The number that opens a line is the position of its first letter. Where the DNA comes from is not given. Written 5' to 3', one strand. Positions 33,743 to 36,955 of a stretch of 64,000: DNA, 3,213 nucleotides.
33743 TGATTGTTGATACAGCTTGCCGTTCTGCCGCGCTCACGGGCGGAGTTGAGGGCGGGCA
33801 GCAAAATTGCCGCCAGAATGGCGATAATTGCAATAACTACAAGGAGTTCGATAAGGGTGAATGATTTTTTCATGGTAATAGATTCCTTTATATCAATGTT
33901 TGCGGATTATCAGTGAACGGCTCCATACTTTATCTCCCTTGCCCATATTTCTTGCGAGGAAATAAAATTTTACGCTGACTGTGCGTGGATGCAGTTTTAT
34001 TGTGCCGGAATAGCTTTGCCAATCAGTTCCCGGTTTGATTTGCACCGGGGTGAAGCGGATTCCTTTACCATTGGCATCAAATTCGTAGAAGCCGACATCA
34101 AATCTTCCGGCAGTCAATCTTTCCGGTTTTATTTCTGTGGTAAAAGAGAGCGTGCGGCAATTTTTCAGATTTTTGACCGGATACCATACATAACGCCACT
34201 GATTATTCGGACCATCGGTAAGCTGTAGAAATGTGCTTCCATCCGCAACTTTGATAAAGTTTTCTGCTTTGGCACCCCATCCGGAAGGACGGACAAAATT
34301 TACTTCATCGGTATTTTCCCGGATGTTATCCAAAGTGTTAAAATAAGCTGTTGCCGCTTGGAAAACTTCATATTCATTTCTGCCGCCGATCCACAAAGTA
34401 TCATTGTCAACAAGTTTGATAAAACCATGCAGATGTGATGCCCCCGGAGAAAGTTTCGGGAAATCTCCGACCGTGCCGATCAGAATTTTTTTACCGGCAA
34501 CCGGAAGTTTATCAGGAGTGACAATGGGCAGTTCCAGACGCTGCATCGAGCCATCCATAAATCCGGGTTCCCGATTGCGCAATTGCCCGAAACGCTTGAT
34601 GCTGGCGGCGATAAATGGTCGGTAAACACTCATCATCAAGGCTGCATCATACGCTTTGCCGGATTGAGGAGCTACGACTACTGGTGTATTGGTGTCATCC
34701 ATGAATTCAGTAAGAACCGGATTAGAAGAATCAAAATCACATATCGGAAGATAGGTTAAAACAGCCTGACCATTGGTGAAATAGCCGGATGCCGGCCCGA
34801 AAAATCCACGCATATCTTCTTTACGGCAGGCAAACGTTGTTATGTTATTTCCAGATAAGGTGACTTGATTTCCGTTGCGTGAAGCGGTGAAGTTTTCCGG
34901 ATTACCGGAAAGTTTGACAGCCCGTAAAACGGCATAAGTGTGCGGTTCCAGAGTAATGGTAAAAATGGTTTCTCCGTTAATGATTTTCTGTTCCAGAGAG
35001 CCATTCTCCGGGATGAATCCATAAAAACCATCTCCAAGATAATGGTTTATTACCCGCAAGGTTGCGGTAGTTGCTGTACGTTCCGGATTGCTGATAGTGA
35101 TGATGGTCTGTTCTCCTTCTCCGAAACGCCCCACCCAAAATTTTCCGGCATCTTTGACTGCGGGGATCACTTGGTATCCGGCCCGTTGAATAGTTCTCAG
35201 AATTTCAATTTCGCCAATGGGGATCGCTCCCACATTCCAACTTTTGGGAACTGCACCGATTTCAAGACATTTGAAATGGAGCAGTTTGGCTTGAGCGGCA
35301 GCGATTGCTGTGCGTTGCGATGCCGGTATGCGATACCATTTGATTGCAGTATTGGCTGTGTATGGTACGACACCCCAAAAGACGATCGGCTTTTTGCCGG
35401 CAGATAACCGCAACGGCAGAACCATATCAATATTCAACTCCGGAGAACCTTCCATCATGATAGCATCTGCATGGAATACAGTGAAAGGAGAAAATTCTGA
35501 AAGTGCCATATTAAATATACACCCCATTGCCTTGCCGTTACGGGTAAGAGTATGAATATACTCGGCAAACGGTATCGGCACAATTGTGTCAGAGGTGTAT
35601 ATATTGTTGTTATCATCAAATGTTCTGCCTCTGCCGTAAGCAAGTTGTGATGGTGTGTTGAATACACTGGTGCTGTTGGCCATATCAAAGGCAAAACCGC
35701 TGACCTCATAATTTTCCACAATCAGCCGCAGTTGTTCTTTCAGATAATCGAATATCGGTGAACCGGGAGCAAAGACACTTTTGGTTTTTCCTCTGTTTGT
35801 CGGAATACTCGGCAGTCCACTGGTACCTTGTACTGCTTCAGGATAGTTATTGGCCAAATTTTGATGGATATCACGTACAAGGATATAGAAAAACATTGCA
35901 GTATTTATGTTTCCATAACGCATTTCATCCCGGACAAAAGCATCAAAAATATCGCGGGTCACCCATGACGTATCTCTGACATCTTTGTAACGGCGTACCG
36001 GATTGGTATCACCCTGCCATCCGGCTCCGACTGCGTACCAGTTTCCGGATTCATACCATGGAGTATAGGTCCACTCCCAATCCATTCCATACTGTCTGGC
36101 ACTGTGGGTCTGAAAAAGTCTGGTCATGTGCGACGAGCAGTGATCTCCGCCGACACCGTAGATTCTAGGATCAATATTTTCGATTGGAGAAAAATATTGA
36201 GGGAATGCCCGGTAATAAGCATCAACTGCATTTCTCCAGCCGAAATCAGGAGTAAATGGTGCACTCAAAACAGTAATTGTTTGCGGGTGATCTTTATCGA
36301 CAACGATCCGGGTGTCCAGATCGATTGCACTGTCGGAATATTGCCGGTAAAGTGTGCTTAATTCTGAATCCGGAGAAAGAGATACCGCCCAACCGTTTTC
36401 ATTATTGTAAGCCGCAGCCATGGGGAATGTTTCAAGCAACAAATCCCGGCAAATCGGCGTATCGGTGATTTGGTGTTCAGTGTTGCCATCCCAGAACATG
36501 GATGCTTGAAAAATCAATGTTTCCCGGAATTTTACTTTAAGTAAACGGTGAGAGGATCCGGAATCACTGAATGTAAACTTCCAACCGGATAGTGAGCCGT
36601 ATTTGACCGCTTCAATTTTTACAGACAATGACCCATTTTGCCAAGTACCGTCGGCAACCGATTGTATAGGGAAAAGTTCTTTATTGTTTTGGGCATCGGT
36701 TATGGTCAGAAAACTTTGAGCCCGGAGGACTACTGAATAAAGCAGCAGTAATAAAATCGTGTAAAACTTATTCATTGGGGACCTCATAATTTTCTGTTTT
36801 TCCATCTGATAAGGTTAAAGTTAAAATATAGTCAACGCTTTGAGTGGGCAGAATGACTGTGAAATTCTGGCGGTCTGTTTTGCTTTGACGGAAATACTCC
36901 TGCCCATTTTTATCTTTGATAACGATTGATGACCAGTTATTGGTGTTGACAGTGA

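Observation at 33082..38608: AraC-controlled operon of secreted proteins with no recognisable catalytic family plus a pseudopilin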

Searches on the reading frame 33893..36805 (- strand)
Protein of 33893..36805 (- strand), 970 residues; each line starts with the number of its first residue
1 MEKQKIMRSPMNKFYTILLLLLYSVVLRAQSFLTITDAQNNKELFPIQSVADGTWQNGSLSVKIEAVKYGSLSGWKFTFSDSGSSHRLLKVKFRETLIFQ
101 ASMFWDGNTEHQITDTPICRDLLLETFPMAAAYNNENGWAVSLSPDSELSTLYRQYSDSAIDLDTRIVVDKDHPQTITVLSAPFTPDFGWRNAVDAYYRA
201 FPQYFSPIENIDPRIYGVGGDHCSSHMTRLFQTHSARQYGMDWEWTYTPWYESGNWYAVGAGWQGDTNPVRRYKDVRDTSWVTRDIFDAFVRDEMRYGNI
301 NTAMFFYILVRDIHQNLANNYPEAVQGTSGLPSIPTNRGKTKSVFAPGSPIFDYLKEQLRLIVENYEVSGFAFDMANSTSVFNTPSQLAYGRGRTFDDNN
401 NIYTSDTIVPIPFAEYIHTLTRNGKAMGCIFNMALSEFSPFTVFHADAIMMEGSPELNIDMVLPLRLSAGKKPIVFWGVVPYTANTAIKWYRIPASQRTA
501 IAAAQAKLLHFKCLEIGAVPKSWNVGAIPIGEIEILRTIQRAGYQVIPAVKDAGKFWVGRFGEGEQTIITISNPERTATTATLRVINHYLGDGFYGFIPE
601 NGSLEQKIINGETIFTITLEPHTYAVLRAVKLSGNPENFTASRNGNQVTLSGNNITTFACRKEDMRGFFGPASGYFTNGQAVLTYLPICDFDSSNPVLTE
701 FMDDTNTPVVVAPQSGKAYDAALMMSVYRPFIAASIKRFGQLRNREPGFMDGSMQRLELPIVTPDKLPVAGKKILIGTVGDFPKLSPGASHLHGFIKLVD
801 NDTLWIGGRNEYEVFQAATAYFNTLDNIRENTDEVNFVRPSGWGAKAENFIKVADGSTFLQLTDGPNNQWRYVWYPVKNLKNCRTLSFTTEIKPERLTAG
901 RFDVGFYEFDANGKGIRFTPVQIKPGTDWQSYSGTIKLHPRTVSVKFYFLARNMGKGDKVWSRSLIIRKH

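Call 3: search_protein_families(library=pfam, proteins=[window:33893-36805:-], max_evalue=1)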
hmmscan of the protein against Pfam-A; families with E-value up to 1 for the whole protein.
window:33893-36805:- (970 aa): 0 families

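Call 4: search_protein_families(library=ncbifam, proteins=[window:33893-36805:-], max_evalue=1)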
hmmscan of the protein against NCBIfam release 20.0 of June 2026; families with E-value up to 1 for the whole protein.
window:33893-36805:- (970 aa): 0 families

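Call 7: find_homologous_proteins(query=window:33893-36775:-)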
Query window:33893-36775:- (960 aa): 49 proteins with E <= 0.001 among 7209 candidates.
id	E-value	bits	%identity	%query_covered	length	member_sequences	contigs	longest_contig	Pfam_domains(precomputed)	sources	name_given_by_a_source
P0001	0.0e+0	2106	93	100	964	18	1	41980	-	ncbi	-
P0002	0.0e+0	1546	73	92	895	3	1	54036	-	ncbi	-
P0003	4.4e-298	1009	44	100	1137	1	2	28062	-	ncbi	-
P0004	1.6e-297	1008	44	100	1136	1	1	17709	PF02018.24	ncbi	-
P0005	1.1e-271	922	47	100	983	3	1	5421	-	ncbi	-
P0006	1.1e-259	882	44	99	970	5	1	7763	-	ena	-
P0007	4.7e-258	877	44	100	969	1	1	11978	-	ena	-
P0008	3.4e-254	864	45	93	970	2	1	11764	-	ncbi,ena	-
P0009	1.0e-253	863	44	99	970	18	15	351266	-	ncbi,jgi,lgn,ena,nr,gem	ncbi:MAG: hypothetical protein E7044_01340 [Lentisphaerae bacterium]|nr:hypothetical protein [Lentis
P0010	3.2e-253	861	44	94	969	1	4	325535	-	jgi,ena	-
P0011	2.5e-252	858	45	94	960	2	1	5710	-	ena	-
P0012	1.1e-249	849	43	98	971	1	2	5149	-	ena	-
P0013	1.8e-249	849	45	93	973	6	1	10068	-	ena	-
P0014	8.0e-246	836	42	99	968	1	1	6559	-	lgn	-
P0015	2.5e-243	828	44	99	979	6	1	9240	-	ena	-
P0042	6.4e-125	436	35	83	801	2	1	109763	-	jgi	jgi:hypothetical protein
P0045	2.3e-119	418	31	85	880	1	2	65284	-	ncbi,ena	-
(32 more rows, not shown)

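Call 8: search_solved_structures(query=window:33893-36775:-, max_evalue=10)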
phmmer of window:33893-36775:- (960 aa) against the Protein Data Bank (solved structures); distinct sequences matched with E-value up to 10: 0.

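Call 12: search_solved_structures(query=A1, max_evalue=10, show_alignments=3)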
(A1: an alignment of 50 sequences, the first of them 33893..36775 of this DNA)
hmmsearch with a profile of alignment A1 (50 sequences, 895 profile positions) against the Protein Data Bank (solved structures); distinct sequences matched with E-value up to 10: 4.
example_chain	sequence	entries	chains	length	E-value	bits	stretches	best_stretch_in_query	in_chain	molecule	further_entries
8j53_A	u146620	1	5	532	0.089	14.3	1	343-372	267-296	GH31 alpha-galactosidase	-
6kf4_G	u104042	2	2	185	0.5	11.8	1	809-888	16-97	Transcription factor E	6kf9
4r7t_A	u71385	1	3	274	0.67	11.4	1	65-185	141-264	Glucosamine-6-phosphate deaminase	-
5hj5_A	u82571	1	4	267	0.68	11.3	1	65-185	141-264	Glucosamine-6-phosphate deaminase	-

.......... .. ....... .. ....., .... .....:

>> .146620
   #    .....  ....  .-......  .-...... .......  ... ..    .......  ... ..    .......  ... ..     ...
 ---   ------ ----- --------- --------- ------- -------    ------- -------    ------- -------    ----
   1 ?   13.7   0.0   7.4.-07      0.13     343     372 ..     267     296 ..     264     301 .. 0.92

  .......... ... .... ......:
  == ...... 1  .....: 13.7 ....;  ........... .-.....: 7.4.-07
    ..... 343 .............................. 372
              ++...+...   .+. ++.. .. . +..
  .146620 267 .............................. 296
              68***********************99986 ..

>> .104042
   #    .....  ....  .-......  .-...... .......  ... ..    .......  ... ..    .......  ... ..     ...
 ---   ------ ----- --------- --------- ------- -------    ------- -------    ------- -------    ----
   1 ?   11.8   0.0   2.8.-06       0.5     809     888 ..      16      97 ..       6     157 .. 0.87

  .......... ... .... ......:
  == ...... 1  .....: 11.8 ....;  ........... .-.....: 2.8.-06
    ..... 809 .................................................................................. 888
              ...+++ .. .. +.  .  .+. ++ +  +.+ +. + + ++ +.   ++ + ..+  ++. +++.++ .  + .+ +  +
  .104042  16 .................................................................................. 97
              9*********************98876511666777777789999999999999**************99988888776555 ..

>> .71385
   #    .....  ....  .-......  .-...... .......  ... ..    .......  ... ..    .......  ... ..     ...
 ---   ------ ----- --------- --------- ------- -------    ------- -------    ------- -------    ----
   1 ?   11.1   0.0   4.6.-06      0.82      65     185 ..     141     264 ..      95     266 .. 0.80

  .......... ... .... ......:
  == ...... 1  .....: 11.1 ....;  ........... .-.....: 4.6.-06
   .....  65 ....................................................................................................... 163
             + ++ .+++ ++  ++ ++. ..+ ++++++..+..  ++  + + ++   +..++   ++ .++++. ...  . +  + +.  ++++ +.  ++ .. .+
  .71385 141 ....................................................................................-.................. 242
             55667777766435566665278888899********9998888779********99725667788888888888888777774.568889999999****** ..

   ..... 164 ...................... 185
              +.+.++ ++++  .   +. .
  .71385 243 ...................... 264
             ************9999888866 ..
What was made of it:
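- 35684..35686 (-): Codon of Asp364 in the motif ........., directly after barrel strand beta4. This is the predicted catalytic nucleophile. There is a weak local match to the beta4 region of a GH31 alpha-galactosidase, 8j53 (call 12).
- On GH31: The only signal is a 30-residue match to 8j53 at E 0.09 (call 12).
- The only PDB profile hit is a 30-residue motif at E 0.09 (call 12). A profile search of all PDB sequences in the 2026 copy gives nothing significant (call 12).
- Tried and rejected: Sequence annotation of the large protein with Pfam, NCBIfam and PDB phmmer/hmmsearch found nothing (calls 3, 4, 8, 12).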

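Call 13: find_encoding_contigs(protein=P0009, flank=8000, max_places=3)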
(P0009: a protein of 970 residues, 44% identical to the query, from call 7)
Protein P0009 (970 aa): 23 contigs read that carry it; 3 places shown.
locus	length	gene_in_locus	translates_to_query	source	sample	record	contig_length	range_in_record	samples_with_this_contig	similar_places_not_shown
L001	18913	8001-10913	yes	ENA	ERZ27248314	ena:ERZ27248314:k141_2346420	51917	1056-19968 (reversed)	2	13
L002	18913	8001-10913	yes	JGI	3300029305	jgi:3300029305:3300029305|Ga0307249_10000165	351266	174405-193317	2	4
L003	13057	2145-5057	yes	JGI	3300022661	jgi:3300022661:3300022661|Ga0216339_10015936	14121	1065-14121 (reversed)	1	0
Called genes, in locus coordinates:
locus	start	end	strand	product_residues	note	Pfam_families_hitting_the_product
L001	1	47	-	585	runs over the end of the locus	PF07228:SpoIIE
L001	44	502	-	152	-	PF13581:HATPase_c_2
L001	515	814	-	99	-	PF01740:STAS, PF13466:STAS_2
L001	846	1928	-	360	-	PF02463:SMC_N (weak), PF00005:ABC_tran, PF09818:ABC_ATPase (faint), PF13166:AAA_13 (faint), PF13304:AAA_21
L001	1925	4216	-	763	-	PF00497:SBP_bac_3, PF10613:Lig_chan-Glu_bd (weak), PF00528:BPD_transp_1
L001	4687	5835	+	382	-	PF01408:GFO_IDH_MocA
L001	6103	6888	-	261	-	PF12833:HTH_18, PF00165:HTH_AraC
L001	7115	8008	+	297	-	-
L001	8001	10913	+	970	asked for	-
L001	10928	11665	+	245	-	PF07596:SBP_bac_10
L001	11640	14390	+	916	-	PF17132:Glyco_hydro_106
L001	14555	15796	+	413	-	PF01408:GFO_IDH_MocA, PF21252:Glyco_hydro_109_C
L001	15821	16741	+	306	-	PF01261:AP_endonuc_2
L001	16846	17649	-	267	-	PF03747:ADP_ribosyl_GH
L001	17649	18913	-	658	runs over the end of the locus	PF00133:tRNA-synt_1 (weak), PF01406:tRNA-synt_1e (faint), PF09334:tRNA-synt_1g, PF00133:tRNA-synt_1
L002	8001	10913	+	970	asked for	-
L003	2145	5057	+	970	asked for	-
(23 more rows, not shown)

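Call 14: find_encoding_contigs(protein=P0001, flank=10000, max_places=2)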
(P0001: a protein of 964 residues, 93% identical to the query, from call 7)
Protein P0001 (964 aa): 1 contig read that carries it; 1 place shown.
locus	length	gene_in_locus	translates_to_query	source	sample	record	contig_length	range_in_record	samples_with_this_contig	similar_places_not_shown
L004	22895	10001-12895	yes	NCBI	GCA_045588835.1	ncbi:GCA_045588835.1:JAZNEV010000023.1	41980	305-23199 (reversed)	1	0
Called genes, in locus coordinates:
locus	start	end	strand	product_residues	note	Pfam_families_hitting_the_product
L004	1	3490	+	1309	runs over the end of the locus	-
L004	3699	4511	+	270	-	PF07596:SBP_bac_10 (weak)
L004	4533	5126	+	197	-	-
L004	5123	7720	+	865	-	-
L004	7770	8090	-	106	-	-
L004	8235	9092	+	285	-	PF02311:AraC_binding (weak), PF07883:Cupin_2 (weak), PF00165:HTH_AraC, PF12833:HTH_18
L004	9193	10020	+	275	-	-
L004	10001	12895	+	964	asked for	-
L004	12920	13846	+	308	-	PF07963:N_methyl (weak), PF07596:SBP_bac_10 (weak)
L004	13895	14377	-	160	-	PF13279:4HBT_2, PF03061:4HBT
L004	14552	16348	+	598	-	PF07881:Fucose_iso_N1, PF07882:Fucose_iso_N2, PF02952:Fucose_iso_C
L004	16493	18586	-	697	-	PF00474:SSF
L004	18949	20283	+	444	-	PF01189:Methyltr_RsmB-F, PF13847:Methyltransf_31 (weak)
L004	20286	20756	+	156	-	PF00588:SpoU_methylase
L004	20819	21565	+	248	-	PF00106:adh_short, PF08659:KR, PF13561:adh_short_C2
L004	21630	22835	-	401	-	-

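Call 18: predict_structure(alignment_id=A1)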
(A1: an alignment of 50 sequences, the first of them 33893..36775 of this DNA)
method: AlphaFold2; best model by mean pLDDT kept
length: 960 residues; sequences in the alignment: 50
mean_pLDDT: 91.4   pTM: 0.88
mean pLDDT of the five models: 91.4, 90.8, 90.5, 89.8, 89.3
residues with pLDDT >= 90: 713; 70-90: 214; 50-70: 29; < 50: 4
segments of 3 or more residues with pLDDT < 50: 13-16
pLDDT, mean of each block of 10 residues (from residue 1): 63 57 95 93 95 96 95 94 96 96 94 95 97 96 95 97 96 96 97 96 95 88 91 82 90 89 83 93 93 93 94 93 85 96 97 96 86 96 95 95 98 96 90 97 90 96 93 73 87 92 96 82 92 97 97 97 97 98 96 96 98 97 96 96 96 90 95 90 79 92 96 96 87 86 93 93 96 86 88 94 93 88 78 82 84 71 87 89 89 95 92 89 94 93 89 91
secondary structure, 60 per line:
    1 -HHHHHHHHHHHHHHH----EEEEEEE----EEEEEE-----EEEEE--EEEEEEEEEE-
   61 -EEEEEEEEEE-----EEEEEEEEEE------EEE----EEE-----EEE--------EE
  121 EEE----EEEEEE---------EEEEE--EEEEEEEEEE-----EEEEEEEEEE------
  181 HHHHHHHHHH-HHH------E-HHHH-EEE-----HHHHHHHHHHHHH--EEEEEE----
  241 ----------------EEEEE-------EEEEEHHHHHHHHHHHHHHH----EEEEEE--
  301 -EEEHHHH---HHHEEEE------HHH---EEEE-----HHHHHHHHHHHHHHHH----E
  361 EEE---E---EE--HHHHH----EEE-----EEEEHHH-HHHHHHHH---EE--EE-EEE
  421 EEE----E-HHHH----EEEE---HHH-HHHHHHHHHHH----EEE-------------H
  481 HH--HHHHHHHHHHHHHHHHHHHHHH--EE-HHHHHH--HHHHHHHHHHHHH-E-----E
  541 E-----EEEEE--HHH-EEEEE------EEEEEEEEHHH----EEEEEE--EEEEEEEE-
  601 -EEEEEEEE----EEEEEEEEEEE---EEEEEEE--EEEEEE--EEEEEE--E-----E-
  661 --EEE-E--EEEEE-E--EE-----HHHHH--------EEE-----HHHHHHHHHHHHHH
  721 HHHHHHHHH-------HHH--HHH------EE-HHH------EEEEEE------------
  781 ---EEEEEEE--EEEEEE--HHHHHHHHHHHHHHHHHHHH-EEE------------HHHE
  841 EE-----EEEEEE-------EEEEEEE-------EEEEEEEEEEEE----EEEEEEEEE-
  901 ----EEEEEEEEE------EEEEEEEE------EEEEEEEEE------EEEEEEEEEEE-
elements in order (helices of 4 or more, strands of 3 or more residues): H2-16 E21-27 E32-37 E43-47 E50-59 E62-71 E77-86 E93-95 E100-102 E108-110 E119-123 E128-133 E143-147 E150-159 E165-174 H181-190 H203-206 E208-210 H216-228 E231-236 E257-261 E269-273 H274-288 E293-298 E302-304 H305-308 E315-318 E331-334 H340-355 E360-363 H375-379 E384-386 E392-395 H400-407 E418-423 H430-433 E438-441 H449-459 E464-466 H485-506 H512-517 H520-532 E547-551 E558-562 E569-576 E584-589 E592-599 E602-609 E614-624 E628-634 E637-642 E645-650 E663-665 E670-674 H686-690 E699-701 H707-729 E763-768 E784-790 E793-798 H801-820 E822-824 E840-842 E848-853 E861-867 E875-886 E891-899 E905-913 E920-927 E934-942 E949-959
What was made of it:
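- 33893..36775 (-): Sec-exported 960-aa predicted glycosidase. Domains: N-terminal beta-sandwich (residues 21-175), (beta/alpha)8 barrel (~180-545), beta-sandwich (547-650), alpha/beta domain (~699-830) and C-terminal jelly roll (840-960). AF2 model with pLDDT 91.4 and pTM 0.88 (call 18).
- On GH36 (Pfam Melibiase, clan GH-D): AF2 model (call 18).
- Checked: The barrel spans about 365 aa (residues ~180-545), not ~600 aa. It is flanked by beta-sandwiches (call 18).
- The AF2 model has pLDDT 91.4 (call 18).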

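Call 20: search_protein_representatives(alignment_id=A1)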
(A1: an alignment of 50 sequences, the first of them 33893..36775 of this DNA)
Query: 50 sequences, 895 profile positions. Proteins with E-value up to 0.001 (for the whole library): 615; up to 1e-10: 364; up to 1e-30: 235. The best 150 are listed.
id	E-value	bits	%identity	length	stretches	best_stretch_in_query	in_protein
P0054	0.0e+00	1284.0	-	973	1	1-891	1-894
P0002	0.0e+00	1213.8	-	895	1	1-889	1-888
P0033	0.0e+00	1196.6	-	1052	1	3-888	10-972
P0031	0.0e+00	1107.7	-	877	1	5-830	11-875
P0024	0.0e+00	1099.6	-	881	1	9-834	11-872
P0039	0.0e+00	1082.5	-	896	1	1-831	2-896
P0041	1.4e-295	999.7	-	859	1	19-832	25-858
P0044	1.4e-291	986.5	-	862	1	1-830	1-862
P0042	2.1e-291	985.9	-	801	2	16-630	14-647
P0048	1.7e-278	943.1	-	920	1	2-835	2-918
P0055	3.5e-255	866.0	-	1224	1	19-833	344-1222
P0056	3.2e-251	852.9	-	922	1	19-838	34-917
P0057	1.2e-243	827.9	-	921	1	18-833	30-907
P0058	1.3e-243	827.8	-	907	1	18-832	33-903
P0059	3.4e-242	823.1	-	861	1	1-830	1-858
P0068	1.1e-113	397.9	-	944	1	23-832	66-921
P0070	1.2e-101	358.0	-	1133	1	58-733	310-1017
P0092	1.3e-82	295.0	-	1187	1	54-734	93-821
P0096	1.9e-80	287.8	-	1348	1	1-650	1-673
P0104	3.7e-76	273.7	-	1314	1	1-783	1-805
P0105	8.8e-76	272.4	-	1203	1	40-833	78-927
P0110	5.2e-73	263.3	-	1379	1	1-650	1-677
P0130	1.1e-65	239.0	-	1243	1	45-708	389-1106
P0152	4.6e-57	210.5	-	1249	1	52-651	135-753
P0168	3.3e-53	197.7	-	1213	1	33-831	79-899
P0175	1.2e-51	192.5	-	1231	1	52-831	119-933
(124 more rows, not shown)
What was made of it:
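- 33893..36775 (-): The family has 615 representatives at E<=1e-3 (call 20).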
